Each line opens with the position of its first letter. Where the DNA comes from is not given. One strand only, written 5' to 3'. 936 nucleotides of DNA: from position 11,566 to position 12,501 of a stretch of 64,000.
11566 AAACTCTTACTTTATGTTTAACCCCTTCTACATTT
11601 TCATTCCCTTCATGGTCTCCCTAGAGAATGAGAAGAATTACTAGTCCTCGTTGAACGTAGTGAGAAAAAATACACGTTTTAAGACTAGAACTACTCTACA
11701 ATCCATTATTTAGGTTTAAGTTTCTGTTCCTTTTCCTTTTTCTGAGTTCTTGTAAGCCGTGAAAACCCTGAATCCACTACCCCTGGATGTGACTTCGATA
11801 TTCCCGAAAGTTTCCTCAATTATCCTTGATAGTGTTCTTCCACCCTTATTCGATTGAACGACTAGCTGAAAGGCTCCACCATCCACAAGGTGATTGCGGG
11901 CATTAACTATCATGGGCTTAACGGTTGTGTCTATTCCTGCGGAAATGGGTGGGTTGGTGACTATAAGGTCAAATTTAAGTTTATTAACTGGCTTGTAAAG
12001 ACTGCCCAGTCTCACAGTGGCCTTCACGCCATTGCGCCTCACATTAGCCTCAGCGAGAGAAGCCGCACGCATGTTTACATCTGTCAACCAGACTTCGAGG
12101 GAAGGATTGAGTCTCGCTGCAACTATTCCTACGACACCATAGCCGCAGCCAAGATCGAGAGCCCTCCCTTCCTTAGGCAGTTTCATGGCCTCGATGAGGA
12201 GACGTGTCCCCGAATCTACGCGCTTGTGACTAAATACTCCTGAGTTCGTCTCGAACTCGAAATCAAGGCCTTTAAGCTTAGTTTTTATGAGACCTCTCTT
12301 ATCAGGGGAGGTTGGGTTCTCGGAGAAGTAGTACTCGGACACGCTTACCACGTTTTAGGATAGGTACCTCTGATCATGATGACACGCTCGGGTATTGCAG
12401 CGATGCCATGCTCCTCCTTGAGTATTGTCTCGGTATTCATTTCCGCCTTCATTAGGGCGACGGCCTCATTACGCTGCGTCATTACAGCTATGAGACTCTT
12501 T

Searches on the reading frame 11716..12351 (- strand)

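Call 82: search_protein_families(library=pfam, proteins=[window:11716-12351:-], max_evalue=0.00001)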
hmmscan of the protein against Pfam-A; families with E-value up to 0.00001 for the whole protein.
window:11716-12351:- (211 aa): 6 families
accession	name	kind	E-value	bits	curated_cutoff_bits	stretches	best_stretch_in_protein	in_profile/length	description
PF05175.20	MTS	-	6.1e-45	153.3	23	1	31-197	2-169/170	Methyltransferase small domain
PF06325.19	PrmA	-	1.5e-09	38.2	22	1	53-160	155-255/296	Ribosomal protein L11 methyltransferase (PrmA)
PF13847.12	Methyltransf_31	-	1.7e-08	34.7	27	1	61-136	4-84/145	Methyltransferase domain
PF13649.12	Methyltransf_25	-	5.9e-08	33.7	27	1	65-159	2-97/97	Methyltransferase domain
PF08242.18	Methyltransf_12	-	6.1e-08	33.7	30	1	65-160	1-97/98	Methyltransferase domain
PF10294.15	Methyltransf_16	-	3.6e-07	30.5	21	1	62-117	48-104/174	Lysine methyltransferase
